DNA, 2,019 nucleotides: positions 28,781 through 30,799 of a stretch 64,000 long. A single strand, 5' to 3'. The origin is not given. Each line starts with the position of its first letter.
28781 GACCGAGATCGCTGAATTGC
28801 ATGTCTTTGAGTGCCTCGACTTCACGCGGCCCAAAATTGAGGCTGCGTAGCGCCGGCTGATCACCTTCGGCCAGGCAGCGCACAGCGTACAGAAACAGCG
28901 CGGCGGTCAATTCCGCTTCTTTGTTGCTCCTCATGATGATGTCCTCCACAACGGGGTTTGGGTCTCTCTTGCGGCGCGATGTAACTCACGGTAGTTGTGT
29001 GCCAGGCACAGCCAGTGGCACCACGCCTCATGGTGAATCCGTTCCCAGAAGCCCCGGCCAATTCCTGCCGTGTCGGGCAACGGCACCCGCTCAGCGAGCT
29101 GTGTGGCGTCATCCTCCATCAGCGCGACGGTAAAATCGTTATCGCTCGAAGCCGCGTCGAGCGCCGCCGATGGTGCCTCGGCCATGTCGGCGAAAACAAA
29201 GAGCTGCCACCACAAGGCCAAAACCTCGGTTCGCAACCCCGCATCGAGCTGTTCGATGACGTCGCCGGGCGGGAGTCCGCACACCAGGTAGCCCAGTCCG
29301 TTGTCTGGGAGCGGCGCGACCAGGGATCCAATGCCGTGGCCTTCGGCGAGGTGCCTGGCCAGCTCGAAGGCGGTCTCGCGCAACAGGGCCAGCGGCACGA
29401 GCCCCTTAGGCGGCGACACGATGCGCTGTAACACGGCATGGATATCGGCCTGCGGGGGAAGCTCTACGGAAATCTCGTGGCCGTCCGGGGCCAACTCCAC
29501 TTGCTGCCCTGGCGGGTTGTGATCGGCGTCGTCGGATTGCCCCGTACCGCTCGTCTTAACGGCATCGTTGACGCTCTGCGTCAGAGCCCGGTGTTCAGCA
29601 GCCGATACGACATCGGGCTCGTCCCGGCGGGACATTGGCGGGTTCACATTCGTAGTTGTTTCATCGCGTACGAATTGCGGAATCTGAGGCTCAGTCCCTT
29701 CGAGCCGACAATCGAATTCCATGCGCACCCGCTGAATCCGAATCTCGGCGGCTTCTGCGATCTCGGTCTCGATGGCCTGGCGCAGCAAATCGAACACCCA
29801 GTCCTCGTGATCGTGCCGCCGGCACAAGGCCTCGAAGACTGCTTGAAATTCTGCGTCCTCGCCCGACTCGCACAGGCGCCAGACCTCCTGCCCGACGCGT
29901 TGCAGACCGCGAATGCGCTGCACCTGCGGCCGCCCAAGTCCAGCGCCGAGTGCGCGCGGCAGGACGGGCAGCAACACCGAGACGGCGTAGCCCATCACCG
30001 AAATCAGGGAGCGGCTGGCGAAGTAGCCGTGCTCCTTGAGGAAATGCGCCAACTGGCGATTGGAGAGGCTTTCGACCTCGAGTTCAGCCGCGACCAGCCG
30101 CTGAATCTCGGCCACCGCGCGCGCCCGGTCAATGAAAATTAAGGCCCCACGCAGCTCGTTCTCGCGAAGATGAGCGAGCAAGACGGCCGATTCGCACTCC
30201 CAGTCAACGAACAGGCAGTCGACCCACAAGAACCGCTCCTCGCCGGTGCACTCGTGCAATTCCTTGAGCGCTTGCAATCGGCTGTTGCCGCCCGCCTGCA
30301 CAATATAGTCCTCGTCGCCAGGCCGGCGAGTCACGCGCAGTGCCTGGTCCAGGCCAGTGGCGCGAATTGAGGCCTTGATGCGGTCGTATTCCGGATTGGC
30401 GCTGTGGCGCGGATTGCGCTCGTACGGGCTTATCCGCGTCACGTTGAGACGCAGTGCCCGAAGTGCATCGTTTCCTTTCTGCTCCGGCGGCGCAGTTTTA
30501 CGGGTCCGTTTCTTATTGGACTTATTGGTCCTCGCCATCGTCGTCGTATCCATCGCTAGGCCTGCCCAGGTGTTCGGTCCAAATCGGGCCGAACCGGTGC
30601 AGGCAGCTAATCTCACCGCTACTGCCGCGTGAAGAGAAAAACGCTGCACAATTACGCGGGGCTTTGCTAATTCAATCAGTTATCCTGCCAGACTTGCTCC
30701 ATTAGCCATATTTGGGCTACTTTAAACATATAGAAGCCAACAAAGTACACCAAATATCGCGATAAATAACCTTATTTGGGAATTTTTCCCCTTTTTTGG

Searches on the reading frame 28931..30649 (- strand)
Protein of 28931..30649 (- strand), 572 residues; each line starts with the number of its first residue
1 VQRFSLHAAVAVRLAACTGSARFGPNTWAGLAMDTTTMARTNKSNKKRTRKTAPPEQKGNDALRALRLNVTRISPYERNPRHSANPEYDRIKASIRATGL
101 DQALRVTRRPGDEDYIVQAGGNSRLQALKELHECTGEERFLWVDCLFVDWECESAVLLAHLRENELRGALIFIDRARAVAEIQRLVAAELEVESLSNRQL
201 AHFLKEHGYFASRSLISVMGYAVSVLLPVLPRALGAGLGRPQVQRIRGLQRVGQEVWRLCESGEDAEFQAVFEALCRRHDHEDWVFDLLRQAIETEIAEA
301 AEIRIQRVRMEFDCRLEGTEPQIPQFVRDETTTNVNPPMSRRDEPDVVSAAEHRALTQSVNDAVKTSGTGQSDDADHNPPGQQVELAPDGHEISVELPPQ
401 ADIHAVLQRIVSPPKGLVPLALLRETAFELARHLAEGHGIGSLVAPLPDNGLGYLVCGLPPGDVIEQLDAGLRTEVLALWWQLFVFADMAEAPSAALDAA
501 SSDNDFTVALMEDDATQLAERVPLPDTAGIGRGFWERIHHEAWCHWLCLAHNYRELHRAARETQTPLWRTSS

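Call 63: search_protein_families(library=ncbifam, proteins=[window:28931-30649:-], max_evalue=1e-10)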
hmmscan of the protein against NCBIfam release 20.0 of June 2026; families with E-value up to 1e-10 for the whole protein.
window:28931-30649:- (572 aa): 1 family
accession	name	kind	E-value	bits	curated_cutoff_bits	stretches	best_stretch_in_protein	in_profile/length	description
TIGR03764.1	ICE_PFGI_1_parB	hypoth_equivalog_domain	5.6e-78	262.2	143.75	1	65-313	10-258/260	ParB family protein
